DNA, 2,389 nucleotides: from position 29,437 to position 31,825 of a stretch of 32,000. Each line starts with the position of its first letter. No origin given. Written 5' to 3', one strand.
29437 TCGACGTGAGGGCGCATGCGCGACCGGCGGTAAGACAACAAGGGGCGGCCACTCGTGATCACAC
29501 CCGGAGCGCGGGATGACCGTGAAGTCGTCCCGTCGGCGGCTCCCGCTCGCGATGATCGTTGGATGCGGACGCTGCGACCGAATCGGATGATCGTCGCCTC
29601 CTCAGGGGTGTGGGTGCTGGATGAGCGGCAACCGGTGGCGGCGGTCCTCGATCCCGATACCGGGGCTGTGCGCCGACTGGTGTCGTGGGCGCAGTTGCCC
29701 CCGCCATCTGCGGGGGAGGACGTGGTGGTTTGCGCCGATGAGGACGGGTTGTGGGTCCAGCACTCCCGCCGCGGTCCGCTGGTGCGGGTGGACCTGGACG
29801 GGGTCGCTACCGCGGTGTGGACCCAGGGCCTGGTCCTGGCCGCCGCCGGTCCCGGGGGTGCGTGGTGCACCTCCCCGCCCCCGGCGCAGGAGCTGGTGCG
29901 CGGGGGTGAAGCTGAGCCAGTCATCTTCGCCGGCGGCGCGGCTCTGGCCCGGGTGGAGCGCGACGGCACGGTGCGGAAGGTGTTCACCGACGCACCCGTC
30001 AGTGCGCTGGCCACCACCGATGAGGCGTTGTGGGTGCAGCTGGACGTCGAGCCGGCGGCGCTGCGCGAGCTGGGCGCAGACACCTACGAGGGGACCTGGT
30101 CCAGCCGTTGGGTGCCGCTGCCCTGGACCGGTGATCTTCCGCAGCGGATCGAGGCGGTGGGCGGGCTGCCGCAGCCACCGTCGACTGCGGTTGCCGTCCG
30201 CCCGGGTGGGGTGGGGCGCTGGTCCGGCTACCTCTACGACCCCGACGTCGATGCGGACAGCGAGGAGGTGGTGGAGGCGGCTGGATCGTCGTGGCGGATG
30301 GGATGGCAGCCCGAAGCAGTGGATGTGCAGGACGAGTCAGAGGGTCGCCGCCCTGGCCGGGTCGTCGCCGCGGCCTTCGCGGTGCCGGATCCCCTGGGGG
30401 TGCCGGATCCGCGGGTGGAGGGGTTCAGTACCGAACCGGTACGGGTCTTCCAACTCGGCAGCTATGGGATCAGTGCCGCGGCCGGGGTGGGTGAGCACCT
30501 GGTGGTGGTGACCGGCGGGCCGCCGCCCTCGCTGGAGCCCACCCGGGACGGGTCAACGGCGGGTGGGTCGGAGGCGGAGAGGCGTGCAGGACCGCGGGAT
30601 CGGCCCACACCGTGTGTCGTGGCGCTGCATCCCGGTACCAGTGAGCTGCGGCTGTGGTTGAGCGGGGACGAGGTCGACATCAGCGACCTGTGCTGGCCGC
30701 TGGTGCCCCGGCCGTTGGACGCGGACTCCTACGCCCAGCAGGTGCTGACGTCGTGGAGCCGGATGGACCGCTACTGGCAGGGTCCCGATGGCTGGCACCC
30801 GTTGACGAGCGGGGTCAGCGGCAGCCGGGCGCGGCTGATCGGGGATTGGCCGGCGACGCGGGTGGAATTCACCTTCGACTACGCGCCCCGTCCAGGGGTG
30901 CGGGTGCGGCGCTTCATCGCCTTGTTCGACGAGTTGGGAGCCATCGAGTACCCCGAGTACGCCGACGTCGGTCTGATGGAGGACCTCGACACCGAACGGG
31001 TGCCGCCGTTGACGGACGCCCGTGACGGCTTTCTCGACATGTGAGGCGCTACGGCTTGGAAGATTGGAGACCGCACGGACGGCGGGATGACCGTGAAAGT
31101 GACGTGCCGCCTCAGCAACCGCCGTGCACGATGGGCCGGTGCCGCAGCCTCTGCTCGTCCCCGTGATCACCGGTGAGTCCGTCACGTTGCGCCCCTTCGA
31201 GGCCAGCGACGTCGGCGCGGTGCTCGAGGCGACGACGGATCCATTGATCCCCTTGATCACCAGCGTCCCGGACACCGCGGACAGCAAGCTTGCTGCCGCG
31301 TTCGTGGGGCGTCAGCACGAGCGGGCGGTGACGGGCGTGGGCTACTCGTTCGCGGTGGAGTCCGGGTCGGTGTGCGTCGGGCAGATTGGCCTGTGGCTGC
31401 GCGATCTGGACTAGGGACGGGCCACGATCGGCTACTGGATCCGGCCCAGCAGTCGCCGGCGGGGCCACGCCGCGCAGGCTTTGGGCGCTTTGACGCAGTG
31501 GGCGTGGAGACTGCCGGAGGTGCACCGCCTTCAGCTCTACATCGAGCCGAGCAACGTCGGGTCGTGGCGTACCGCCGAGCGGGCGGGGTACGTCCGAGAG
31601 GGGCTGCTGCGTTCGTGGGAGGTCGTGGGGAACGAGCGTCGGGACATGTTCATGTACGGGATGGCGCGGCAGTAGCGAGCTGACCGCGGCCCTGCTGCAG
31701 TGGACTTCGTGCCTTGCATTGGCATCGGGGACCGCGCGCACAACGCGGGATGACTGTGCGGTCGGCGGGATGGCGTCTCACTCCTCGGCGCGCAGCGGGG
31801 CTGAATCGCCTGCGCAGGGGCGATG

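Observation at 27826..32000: Repeat-punctuated single-gene cassette array in a lower-GC island (top candidate for an undescribed system)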

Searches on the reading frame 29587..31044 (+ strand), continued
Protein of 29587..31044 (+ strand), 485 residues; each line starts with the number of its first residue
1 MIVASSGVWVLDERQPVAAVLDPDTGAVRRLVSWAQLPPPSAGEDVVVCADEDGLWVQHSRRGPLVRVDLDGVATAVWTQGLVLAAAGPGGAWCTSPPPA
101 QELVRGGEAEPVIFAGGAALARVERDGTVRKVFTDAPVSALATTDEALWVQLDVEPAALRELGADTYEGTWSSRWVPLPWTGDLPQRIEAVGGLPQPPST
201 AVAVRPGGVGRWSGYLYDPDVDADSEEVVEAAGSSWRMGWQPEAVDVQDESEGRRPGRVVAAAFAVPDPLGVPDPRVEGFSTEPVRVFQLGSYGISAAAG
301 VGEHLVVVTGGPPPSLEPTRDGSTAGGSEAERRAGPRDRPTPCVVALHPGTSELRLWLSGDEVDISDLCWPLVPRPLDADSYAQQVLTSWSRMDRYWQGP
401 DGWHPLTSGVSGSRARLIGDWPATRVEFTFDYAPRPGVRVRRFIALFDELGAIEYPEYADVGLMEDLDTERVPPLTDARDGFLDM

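Call 47: find_encoding_contigs(protein=P0013, flank=10000, max_places=2)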
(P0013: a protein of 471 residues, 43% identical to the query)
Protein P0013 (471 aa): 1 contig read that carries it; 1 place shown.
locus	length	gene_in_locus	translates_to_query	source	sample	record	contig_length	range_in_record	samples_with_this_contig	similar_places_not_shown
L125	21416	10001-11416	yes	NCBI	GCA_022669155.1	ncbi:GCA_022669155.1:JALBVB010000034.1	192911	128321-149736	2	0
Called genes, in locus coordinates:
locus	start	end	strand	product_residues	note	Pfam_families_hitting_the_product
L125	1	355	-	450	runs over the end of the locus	PF02557:VanY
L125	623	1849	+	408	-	PF14361:RsbRD_N, PF17853:GGDEF_2, PF13556:HTH_30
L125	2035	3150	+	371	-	PF03741:TerC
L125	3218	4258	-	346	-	PF00589:Phage_integrase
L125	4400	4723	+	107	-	-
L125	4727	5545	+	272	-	PF00881:Nitroreductase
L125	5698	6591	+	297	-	PF03976:PPK2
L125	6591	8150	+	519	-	-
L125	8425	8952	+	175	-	PF02557:VanY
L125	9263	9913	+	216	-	PF03575:Peptidase_S51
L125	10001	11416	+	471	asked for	-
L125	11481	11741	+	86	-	PF12697:Abhydrolase_6 (weak)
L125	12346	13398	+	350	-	PF00356:LacI, PF00532:Peripla_BP_1, PF13407:Peripla_BP_4, PF13377:Peripla_BP_3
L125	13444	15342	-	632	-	PF04616:Glyco_hydro_43, PF17851:GH43_C2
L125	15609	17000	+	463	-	PF01547:SBP_bac_1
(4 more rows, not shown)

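Call 50: find_encoding_contigs(protein=P0025, flank=10000, max_places=4)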
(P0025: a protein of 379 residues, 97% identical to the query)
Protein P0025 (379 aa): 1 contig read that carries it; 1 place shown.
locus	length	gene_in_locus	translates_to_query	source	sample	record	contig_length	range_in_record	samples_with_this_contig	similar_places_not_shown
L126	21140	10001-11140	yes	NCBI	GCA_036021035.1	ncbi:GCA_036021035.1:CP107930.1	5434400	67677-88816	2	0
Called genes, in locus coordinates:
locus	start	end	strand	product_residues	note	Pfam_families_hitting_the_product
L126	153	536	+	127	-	-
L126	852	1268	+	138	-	-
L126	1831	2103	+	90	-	-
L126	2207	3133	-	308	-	PF13424:TPR_12 (faint), PF00515:TPR_1 (faint), PF07719:TPR_2 (faint), PF13374:TPR_10 (faint), PF13428:TPR_14 (faint), PF13176:TPR_7 (faint), PF13181:TPR_8 (faint), PF13432:TPR_16 (weak), +2 more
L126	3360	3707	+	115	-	-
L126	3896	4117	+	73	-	-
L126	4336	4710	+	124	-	-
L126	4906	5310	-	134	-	-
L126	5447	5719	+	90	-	-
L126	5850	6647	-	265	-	PF01636:APH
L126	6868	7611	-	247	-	-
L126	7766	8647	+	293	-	-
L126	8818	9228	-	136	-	-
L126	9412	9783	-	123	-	PF00903:Glyoxalase, PF18029:Glyoxalase_6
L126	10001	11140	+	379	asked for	PF02899:Phage_int_SAM_1 (faint), PF00589:Phage_integrase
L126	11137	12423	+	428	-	PF00589:Phage_integrase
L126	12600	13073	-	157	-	PF15428:Imm26 (weak)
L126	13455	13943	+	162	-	-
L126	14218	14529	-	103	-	-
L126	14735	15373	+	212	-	-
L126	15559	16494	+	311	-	PF01636:APH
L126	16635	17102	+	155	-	-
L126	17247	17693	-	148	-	-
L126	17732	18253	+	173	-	PF00583:Acetyltransf_1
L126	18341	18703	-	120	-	-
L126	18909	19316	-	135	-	-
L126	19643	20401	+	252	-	PF13673:Acetyltransf_10 (weak), PF13508:Acetyltransf_7 (weak)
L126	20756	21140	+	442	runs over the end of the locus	PF13701:DDE_Tnp_1_4, PF01609:DDE_Tnp_1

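Call 51: find_encoding_contigs(protein=P0029, flank=10000, max_places=3)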
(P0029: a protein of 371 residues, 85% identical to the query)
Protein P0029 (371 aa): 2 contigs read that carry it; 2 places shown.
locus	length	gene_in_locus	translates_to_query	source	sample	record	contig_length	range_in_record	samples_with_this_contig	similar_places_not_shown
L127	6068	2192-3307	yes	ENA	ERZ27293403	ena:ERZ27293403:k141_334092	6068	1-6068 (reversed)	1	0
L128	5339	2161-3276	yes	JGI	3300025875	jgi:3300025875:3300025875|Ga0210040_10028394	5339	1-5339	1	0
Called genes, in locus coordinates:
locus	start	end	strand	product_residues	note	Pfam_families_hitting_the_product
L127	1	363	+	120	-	?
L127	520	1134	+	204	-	-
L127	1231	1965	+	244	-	PF13489:Methyltransf_23, PF08241:Methyltransf_11, PF08242:Methyltransf_12, PF13649:Methyltransf_25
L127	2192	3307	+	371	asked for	PF00589:Phage_integrase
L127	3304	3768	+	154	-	-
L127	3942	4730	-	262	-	PF00106:adh_short, PF01370:Epimerase (faint), PF13561:adh_short_C2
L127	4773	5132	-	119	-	PF13474:SnoaL_3 (faint), PF14534:DUF4440, PF12680:SnoaL_2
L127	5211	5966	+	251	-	PF00376:MerR, PF13411:MerR_1, PF06445:GyrI-like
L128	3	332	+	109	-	?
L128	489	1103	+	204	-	-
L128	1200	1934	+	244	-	PF13489:Methyltransf_23, PF08241:Methyltransf_11, PF08242:Methyltransf_12, PF13649:Methyltransf_25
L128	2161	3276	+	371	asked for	PF00589:Phage_integrase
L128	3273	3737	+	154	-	-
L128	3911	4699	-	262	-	PF00106:adh_short, PF01370:Epimerase (faint), PF13561:adh_short_C2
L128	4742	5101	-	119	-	PF13474:SnoaL_3 (faint), PF14534:DUF4440, PF12680:SnoaL_2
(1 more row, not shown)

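Call 58: find_encoding_contigs(protein=P0030, flank=10000, max_places=6)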
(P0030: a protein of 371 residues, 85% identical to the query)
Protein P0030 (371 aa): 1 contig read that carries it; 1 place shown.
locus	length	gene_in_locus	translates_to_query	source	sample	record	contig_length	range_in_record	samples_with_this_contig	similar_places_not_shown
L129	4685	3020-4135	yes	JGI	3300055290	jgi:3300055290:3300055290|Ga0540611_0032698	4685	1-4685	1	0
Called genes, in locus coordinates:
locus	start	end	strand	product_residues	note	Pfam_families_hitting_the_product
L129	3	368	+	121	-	?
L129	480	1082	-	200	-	PF00702:Hydrolase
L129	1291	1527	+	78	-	PF24024:DUF7336 (faint)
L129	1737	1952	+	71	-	-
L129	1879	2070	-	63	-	-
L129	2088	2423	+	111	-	-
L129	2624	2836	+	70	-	-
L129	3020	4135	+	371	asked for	PF00589:Phage_integrase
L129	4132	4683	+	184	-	?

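Call 63: search_solved_structures(query=L126:10001-11140:+, max_evalue=0.00001, show_alignments=1)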
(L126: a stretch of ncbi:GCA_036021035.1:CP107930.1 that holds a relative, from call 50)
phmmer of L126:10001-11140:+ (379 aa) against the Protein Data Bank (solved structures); distinct sequences matched with E-value up to 0.00001: 8.
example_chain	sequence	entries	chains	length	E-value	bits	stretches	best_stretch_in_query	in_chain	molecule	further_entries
4a8e_A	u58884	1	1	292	1.1e-18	70.9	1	151-342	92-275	PROBABLE TYROSINE RECOMBINASE XERC-LIKE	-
2a3v_A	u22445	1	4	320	4e-18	69.1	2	265-338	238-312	site-specific recombinase IntI4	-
5hxy_A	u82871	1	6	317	2.7e-16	63.1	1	155-341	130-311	Tyrosine recombinase XerA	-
9i5v_14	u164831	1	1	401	4.9e-08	35.9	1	99-342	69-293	Ribosome-associated translation inhibitor RaiA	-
1a0p_A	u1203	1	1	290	9.5e-08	34.9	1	178-335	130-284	SITE-SPECIFIC RECOMBINASE XERD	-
5dcf_A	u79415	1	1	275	1.8e-07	34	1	179-338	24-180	Tyrosine recombinase XerD,DNA translocase FtsK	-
5jjv_A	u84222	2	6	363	3.5e-07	33.1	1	141-332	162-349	Tyrosine recombinase XerH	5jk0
5vfz_A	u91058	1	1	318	1.4e-06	31.1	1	155-335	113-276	Gp33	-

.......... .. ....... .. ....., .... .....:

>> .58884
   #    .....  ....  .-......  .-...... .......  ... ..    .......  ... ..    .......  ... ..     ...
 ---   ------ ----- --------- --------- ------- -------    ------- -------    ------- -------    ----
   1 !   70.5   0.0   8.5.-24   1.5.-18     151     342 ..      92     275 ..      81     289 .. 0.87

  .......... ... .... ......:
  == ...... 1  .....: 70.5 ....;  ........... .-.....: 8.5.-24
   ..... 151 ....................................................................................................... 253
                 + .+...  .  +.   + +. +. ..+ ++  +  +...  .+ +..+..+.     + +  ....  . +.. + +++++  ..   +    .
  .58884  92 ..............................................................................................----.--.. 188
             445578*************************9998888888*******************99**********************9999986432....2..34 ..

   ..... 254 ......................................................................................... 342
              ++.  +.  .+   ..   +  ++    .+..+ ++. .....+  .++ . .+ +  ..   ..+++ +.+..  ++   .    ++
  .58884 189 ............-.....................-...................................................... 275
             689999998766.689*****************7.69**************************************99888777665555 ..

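Call 64: search_solved_structures(query=L126:11137-12423:+, max_evalue=0.00001, show_alignments=1)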
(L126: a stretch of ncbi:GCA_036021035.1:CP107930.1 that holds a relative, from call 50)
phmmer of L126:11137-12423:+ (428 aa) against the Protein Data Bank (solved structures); distinct sequences matched with E-value up to 0.00001: 8.
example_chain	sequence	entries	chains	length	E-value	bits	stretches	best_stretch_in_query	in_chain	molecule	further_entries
4a8e_A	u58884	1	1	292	3.1e-15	59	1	132-313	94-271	PROBABLE TYROSINE RECOMBINASE XERC-LIKE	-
1a0p_A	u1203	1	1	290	8.8e-14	54.3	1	82-309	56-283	SITE-SPECIFIC RECOMBINASE XERD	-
9i5v_14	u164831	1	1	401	2.3e-12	49.6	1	122-315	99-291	Ribosome-associated translation inhibitor RaiA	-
5hxy_A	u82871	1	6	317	6.3e-12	48.1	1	132-312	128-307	Tyrosine recombinase XerA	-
5dcf_A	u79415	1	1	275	6.6e-11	44.8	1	143-309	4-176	Tyrosine recombinase XerD,DNA translocase FtsK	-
6en0_A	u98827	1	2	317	3.3e-06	29.3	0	133-305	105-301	Int protein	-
6emz_A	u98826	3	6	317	8.2e-06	28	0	189-305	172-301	Int protein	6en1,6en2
6emy_A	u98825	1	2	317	9.4e-06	27.8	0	134-305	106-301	Int protein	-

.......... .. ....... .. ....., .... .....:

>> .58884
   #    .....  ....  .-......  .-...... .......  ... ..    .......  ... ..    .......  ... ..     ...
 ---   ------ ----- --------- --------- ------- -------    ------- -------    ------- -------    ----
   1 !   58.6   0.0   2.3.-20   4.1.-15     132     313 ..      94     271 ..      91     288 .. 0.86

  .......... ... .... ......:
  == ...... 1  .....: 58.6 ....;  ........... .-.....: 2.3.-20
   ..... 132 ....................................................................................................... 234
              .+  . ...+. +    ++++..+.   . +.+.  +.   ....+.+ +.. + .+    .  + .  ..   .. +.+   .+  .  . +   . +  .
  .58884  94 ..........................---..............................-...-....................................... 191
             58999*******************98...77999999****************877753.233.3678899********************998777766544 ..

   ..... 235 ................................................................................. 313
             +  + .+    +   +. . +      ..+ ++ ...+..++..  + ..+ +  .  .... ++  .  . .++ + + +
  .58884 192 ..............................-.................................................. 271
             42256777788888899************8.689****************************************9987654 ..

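Call 67: find_encoding_contigs(protein=P0035, flank=10000, max_places=3)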
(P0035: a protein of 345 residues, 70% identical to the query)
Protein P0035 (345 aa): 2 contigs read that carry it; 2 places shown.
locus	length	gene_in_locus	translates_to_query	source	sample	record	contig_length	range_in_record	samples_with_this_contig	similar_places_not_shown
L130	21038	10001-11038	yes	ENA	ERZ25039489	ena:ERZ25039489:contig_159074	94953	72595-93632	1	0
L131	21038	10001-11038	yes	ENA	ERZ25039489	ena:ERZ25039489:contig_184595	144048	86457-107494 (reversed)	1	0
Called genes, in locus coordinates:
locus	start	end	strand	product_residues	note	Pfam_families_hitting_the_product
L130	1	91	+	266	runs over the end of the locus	PF00106:adh_short, PF13561:adh_short_C2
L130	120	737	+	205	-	PF00106:adh_short, PF08659:KR, PF13561:adh_short_C2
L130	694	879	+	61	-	PF13561:adh_short_C2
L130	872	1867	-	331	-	PF07969:Amidohydro_3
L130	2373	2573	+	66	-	-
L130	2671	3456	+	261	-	PF00378:ECH_1, PF16113:ECH_2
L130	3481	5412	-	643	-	PF02770:Acyl-CoA_dh_M, PF00441:Acyl-CoA_dh_1, PF02771:Acyl-CoA_dh_N, PF02770:Acyl-CoA_dh_M (weak), PF00441:Acyl-CoA_dh_1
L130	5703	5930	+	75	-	-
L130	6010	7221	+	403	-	PF00501:AMP-binding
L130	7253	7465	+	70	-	-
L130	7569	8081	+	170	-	-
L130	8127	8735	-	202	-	PF01553:Acyltransferase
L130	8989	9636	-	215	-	-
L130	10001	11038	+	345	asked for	PF02899:Phage_int_SAM_1 (faint), PF00589:Phage_integrase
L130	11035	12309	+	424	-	PF00589:Phage_integrase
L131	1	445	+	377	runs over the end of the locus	PF00496:SBP_bac_5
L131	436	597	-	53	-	-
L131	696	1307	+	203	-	-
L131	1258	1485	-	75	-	-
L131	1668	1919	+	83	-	-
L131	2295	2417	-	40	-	-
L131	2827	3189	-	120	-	PF13490:zf-HC2 (weak)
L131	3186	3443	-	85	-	PF08281:Sigma70_r4_2, PF04545:Sigma70_r4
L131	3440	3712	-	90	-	PF04542:Sigma70_r2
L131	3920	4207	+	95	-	PF03640:Lipoprotein_15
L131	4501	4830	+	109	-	-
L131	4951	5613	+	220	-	PF04116:FA_hydroxylase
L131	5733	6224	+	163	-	PF07681:DoxX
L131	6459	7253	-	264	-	-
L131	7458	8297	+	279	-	PF04542:Sigma70_r2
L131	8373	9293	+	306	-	-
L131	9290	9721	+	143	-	PF00392:GntR, PF14502:HTH_41, PF13412:HTH_24 (faint)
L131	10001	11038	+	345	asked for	PF02899:Phage_int_SAM_1 (faint), PF00589:Phage_integrase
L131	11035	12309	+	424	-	PF00589:Phage_integrase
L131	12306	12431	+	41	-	-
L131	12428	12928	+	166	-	PF00392:GntR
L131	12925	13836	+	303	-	PF00005:ABC_tran, PF13304:AAA_21 (weak)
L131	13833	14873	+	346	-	PF26999:ABC-2_memb_rel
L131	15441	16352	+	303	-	-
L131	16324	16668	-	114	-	PF13577:SnoaL_4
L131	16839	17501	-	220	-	PF02775:TPP_enzyme_C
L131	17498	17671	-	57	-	PF00205:TPP_enzyme_M (weak)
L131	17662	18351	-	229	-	PF02776:TPP_enzyme_N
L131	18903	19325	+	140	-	PF02668:TauD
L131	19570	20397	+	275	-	PF02615:Ldh_2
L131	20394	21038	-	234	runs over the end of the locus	PF00392:GntR, PF07729:FCD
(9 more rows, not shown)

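Call 75: list_cluster_members(proteins=[P0025, P0026, P0027, P0028, P0030, P0031])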
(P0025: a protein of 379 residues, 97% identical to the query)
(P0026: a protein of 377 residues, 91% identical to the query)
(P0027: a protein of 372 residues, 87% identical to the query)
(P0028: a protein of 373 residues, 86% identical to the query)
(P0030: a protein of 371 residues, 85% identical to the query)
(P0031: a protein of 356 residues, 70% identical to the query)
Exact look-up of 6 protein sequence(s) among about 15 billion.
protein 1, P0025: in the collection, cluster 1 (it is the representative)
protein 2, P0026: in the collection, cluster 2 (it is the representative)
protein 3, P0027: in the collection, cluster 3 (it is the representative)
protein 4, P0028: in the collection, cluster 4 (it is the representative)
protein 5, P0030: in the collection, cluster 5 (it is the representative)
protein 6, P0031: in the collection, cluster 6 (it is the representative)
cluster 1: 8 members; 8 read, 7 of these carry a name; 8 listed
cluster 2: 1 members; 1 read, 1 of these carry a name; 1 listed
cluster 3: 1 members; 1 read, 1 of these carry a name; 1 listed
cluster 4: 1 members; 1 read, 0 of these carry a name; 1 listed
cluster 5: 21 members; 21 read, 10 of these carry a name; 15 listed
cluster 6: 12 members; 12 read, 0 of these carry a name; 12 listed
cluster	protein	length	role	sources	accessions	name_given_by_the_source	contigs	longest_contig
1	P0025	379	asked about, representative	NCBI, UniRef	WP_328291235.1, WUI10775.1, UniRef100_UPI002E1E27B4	tyrosine-type recombinase/integrase [Kineococcus sp. NBC_00420] | tyrosine-type recombinase/integrase n=1 Tax=Kineococcus sp. NBC_00420 TaxID=2903564 ...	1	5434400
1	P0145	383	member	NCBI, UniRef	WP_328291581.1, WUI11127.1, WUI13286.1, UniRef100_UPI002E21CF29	tyrosine-type recombinase/integrase [Kineococcus sp. NBC_00420] | tyrosine-type recombinase/integrase n=1 Tax=Kineococcus sp. NBC_00420 TaxID=2903564 ...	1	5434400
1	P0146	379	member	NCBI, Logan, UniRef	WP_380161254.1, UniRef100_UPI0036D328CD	tyrosine-type recombinase/integrase [Kineococcus sp. R86509] | tyrosine-type recombinase/integrase n=1 Tax=Kineococcus sp. R86509 TaxID=3093851 ...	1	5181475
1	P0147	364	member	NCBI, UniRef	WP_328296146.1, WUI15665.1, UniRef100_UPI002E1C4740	tyrosine-type recombinase/integrase [Kineococcus sp. NBC_00420] | tyrosine-type recombinase/integrase n=1 Tax=Kineococcus sp. NBC_00420 TaxID=2903564 ...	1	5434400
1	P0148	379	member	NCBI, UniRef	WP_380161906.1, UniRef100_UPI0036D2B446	tyrosine-type recombinase/integrase [Kineococcus sp. R86509] | tyrosine-type recombinase/integrase n=1 Tax=Kineococcus sp. R86509 TaxID=3093851 ...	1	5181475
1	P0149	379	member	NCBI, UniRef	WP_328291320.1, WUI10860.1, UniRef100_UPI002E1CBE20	tyrosine-type recombinase/integrase [Kineococcus sp. NBC_00420] | tyrosine-type recombinase/integrase n=1 Tax=Kineococcus sp. NBC_00420 TaxID=2903564 ...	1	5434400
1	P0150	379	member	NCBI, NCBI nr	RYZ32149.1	MAG: integrase [Propionibacteriaceae bacterium]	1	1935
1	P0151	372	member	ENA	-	-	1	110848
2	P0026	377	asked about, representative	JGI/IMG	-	integrase/recombinase XerD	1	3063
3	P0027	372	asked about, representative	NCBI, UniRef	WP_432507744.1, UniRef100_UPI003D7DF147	tyrosine-type recombinase/integrase [Kineococcus arenarius] | tyrosine-type recombinase/integrase n=1 Tax=Kineococcus sp. SYSU DK007 TaxID=3383128 ...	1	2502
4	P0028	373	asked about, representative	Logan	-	-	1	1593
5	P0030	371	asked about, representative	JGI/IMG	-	integrase/recombinase XerD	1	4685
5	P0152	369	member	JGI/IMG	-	integrase/recombinase XerD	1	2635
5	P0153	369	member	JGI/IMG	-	site-specific recombinase XerD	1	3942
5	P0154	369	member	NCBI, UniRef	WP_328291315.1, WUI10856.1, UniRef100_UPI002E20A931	tyrosine-type recombinase/integrase [Kineococcus sp. NBC_00420] | tyrosine-type recombinase/integrase n=1 Tax=Kineococcus sp. NBC_00420 TaxID=2903564 ...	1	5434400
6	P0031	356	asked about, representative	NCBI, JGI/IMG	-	-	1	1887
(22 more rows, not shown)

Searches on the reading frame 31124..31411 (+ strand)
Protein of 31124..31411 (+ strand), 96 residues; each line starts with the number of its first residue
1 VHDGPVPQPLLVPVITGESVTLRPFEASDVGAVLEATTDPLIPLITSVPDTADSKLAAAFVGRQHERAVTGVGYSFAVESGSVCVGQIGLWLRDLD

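Call 14: search_protein_families(library=pfam, proteins=[window:31124-31411:+], max_evalue=0.1)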
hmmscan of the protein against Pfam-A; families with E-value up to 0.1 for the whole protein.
window:31124-31411:+ (96 aa): 1 family
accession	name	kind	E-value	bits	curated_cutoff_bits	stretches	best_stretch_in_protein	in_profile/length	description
PF13302.13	Acetyltransf_3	-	0.00054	21.1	25.4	1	20-94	2-75/138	Acetyltransferase (GNAT) domain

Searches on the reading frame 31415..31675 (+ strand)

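Call 14: search_protein_families(library=pfam, proteins=[window:31415-31675:+], max_evalue=0.1)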
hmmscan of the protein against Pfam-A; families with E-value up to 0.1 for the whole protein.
window:31415-31675:+ (86 aa): 3 families
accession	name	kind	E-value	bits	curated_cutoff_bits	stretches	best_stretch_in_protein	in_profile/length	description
PF13302.13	Acetyltransf_3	-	9.3e-13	49.5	25.4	1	3-59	81-137/138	Acetyltransferase (GNAT) domain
PF00583.31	Acetyltransf_1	-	2.6e-07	31.4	20.7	1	5-59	63-116/116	Acetyltransferase (GNAT) family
PF13523.12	Acetyltransf_8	-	0.039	14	27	1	11-63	89-141/145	Acetyltransferase (GNAT) domain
